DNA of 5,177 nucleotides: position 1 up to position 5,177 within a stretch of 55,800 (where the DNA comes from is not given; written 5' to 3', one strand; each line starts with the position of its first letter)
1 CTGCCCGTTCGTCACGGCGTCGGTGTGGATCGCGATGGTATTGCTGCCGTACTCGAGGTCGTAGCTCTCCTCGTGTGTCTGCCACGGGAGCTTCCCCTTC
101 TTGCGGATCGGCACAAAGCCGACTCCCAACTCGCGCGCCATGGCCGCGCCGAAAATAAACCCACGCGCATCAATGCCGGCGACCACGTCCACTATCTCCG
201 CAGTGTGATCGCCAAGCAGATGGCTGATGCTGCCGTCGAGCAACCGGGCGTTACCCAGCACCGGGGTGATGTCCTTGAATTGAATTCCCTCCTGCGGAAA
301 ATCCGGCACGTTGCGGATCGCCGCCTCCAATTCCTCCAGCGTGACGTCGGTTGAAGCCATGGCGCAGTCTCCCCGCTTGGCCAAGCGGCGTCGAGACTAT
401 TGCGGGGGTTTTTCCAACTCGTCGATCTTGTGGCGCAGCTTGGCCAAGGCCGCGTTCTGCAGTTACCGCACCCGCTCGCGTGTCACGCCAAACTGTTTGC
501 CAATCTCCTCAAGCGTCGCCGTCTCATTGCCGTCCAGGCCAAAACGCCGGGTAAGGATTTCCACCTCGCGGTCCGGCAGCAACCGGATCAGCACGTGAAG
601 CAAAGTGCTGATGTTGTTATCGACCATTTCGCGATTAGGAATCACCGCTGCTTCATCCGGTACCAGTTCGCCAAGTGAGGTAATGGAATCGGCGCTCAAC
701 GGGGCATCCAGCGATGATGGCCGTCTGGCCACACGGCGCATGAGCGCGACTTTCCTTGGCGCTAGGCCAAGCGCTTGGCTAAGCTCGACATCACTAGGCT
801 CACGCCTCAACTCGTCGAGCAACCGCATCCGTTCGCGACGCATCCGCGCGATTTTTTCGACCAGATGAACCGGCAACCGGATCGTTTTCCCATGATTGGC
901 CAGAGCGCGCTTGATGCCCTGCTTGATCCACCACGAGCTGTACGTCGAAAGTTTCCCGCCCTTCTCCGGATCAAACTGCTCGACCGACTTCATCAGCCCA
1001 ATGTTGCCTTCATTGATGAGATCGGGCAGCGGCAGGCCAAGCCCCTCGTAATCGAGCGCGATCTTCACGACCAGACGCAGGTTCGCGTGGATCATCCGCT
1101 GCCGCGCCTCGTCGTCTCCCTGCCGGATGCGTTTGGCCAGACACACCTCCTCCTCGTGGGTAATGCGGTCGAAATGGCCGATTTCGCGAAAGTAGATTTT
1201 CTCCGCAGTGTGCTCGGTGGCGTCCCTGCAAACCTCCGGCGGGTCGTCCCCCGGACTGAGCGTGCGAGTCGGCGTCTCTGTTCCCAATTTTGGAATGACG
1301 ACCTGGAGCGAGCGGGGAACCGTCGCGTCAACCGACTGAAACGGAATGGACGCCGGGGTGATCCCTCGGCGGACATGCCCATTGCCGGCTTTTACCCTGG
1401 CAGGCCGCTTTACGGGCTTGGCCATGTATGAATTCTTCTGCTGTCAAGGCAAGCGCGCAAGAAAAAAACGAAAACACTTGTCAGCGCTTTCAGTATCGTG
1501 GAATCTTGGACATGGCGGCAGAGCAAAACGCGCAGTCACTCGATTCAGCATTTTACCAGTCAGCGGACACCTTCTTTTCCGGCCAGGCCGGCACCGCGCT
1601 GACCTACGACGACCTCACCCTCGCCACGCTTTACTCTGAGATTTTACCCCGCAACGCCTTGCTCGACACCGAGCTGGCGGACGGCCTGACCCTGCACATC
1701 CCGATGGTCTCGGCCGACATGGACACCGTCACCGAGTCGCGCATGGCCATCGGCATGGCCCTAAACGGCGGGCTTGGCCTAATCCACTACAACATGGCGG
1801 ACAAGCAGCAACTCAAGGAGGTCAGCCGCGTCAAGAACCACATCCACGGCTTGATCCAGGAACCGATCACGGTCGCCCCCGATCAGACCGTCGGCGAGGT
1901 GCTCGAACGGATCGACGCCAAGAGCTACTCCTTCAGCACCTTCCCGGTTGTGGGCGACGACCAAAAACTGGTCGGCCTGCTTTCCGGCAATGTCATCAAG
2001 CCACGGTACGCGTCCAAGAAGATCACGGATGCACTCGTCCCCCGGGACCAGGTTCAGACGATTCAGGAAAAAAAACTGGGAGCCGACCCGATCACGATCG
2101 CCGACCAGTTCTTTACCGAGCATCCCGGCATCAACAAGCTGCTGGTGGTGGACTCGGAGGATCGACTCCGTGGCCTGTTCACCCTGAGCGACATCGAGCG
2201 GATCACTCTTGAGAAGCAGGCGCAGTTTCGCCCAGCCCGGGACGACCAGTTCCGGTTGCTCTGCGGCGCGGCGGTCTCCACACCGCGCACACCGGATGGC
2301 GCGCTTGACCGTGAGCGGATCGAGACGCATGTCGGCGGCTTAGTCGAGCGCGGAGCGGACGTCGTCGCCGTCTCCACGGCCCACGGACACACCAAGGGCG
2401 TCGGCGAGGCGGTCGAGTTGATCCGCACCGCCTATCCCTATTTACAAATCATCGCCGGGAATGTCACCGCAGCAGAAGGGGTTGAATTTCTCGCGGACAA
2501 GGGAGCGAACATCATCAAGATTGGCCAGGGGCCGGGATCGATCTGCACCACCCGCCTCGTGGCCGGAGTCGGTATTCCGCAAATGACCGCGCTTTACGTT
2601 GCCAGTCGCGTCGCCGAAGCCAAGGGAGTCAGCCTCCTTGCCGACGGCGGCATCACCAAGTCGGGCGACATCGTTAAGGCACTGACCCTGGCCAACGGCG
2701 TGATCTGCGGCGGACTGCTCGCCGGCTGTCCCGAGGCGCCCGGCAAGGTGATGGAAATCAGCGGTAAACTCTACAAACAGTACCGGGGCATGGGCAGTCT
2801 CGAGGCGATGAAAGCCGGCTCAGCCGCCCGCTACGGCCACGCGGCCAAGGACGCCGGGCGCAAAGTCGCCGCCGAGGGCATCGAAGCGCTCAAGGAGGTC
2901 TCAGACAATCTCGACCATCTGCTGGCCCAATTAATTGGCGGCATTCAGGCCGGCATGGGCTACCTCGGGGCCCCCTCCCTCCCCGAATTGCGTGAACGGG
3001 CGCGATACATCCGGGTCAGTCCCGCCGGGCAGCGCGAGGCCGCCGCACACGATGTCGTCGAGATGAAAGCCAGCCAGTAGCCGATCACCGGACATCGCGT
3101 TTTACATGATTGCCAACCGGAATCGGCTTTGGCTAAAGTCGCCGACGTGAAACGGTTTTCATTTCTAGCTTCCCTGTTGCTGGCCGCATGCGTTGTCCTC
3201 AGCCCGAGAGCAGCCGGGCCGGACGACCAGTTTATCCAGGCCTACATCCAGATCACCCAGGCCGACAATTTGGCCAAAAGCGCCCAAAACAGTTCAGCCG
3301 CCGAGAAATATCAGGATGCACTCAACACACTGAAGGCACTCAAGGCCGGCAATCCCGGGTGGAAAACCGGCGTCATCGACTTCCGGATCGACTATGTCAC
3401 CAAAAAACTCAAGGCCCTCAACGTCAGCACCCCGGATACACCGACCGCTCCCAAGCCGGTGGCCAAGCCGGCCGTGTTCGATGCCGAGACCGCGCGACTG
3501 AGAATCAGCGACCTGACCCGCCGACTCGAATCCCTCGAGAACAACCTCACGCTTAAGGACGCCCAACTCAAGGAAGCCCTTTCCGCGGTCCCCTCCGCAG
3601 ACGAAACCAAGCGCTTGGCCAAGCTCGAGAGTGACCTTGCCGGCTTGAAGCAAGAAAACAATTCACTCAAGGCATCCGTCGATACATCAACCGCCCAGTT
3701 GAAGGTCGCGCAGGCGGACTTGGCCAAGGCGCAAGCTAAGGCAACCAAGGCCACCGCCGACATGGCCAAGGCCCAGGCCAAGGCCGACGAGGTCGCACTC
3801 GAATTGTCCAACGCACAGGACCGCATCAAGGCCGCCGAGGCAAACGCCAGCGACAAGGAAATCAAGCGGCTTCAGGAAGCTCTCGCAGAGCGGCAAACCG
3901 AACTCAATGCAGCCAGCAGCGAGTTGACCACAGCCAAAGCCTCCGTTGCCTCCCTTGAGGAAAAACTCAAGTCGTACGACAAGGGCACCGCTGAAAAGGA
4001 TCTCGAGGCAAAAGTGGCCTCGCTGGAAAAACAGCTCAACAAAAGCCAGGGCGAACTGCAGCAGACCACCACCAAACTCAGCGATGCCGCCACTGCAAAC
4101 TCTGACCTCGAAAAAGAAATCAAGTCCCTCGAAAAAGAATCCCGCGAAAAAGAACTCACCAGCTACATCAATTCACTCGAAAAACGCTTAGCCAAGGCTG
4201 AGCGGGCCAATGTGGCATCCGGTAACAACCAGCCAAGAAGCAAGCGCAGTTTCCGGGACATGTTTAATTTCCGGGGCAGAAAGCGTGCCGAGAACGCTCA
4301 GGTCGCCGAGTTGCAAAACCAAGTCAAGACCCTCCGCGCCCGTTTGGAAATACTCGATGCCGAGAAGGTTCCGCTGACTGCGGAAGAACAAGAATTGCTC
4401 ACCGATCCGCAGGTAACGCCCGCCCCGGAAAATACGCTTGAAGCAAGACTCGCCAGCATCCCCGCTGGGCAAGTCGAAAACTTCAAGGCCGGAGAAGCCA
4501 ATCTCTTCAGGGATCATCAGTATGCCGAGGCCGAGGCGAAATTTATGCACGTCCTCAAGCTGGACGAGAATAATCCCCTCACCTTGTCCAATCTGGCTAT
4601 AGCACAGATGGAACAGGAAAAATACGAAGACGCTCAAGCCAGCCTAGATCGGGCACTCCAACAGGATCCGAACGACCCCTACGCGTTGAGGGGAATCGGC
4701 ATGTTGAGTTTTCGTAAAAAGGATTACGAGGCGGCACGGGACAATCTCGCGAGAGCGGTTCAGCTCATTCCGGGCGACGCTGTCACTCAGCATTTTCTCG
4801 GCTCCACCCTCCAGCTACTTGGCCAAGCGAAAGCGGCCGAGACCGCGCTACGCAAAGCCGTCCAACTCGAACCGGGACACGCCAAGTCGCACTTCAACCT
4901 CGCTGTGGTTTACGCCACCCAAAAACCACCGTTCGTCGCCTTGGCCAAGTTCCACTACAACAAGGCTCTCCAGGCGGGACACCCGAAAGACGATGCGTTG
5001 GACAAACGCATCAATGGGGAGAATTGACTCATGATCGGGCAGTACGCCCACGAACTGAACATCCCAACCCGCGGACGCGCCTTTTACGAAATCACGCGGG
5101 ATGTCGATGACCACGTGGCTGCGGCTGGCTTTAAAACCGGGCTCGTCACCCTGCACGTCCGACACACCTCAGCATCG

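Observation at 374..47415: Hyper-abundant 14-bp perfect palindrome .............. (HIP/REP/uptake-sequence-like element)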

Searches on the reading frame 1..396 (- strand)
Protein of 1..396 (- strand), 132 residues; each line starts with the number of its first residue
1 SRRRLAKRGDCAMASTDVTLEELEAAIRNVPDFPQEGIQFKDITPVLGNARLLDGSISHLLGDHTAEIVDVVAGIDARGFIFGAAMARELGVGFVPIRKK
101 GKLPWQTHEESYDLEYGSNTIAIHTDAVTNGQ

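Call 16: search_protein_families(library=pfam, proteins=[window:1-396:-])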
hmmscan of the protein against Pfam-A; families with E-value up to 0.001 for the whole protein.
window:1-396:- (132 aa): 1 family
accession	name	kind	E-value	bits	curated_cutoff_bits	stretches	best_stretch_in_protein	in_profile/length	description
PF00156.33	Pribosyltran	-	1.9e-05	24.4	26.3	1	68-111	29-72/158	Phosphoribosyl transferase domain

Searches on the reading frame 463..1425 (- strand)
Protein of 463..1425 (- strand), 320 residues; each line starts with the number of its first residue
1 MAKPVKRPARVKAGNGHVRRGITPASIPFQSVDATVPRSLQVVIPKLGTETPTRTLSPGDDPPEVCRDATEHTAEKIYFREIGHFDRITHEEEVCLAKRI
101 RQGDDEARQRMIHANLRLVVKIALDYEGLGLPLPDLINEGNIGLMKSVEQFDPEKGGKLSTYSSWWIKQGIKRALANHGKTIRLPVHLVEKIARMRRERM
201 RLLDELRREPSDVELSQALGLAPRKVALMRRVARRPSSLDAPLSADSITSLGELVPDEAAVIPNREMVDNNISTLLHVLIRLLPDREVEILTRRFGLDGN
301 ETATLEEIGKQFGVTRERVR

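Call 16: search_protein_families(library=pfam, proteins=[window:463-1425:-])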
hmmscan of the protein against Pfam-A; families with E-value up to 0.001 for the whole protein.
window:463-1425:- (320 aa): 4 families
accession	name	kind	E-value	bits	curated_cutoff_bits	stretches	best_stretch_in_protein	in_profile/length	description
PF04542.20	Sigma70_r2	-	5.6e-16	58.5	24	1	111-180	1-70/71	Sigma-70 region 2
PF04539.22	Sigma70_r3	-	7.2e-15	55.3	25.3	1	190-264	1-75/78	Sigma-70 region 3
PF04545.22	Sigma70_r4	-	5.5e-10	39.1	24.1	1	281-320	3-38/50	Sigma-70, region 4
PF00140.25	Sigma70_r1_2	-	6.3e-10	39.3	22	1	76-106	4-34/34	Sigma-70 factor, region 1.2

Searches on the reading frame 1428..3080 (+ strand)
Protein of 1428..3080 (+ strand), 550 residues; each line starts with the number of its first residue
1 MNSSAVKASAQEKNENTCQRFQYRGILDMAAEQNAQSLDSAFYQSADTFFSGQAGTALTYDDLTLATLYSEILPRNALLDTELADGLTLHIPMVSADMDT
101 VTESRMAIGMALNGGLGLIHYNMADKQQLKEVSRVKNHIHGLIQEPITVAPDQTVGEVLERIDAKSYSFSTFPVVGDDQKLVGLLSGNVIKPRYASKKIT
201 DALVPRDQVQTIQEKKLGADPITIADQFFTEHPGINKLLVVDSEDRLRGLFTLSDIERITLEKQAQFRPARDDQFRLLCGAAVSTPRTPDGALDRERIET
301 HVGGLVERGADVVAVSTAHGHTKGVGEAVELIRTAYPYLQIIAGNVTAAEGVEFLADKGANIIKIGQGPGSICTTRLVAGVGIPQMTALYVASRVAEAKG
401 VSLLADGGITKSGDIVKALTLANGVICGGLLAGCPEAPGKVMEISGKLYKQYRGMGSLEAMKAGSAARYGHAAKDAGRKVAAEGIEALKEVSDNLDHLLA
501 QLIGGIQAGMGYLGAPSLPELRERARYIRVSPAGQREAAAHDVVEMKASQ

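Call 16: search_protein_families(library=pfam, proteins=[window:1428-3080:+])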
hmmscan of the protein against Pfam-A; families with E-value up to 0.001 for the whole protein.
window:1428-3080:+ (550 aa): 2 families
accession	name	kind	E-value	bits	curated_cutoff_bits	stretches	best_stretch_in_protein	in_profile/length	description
PF00478.31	IMPDH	-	5.4e-117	391.1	25.6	1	57-541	1-345/345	IMP dehydrogenase / GMP reductase domain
PF00571.33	CBS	-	1.2e-12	48.4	24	1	144-186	7-47/57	CBS domain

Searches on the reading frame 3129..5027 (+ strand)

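Call 16: search_protein_families(library=pfam, proteins=[window:3129-5027:+])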
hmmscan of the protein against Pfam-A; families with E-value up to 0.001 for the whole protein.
window:3129-5027:+ (632 aa): 12 families
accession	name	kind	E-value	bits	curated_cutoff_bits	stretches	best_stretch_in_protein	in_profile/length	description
PF07719.23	TPR_2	-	5.8e-15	54.5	27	1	485-516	3-34/34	Tetratricopeptide repeat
PF00515.34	TPR_1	-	1.5e-14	53.6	27.8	1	485-516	3-34/34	Tetratricopeptide repeat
PF13431.12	TPR_17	-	3.2e-13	49.3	24.4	0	472-504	2-34/34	Tetratricopeptide repeat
PF14559.12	TPR_19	-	2.2e-11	44.3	25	1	459-519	1-61/68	Tetratricopeptide repeat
PF13432.12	TPR_16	-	3.2e-11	43.9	32.7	1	489-551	3-65/65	Tetratricopeptide repeat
PF13414.12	TPR_11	-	7.3e-10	38.8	26.8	1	494-524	5-35/42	TPR repeat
PF13181.12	TPR_8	-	7.7e-10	38.6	25.7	0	555-583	5-33/34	Tetratricopeptide repeat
PF13424.12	TPR_12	-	3.4e-09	37.2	30.1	2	519-579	5-73/77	Tetratricopeptide repeat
PF23914.1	TPR_CcmH_CycH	-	3.9e-06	27.2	42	1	466-550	67-154/158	Cytochrome c-type biogenesis protein H TPR domain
PF24627.1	PUMA_CC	-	4.1e-06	27.1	30.1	0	133-203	3-71/74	PUMA coiled-coil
PF13428.12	TPR_14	-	9.8e-06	26.2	23.5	0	489-521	7-39/44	Tetratricopeptide repeat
PF13371.12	TPR_9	-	1e-05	25.9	35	1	491-550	4-62/73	Tetratricopeptide repeat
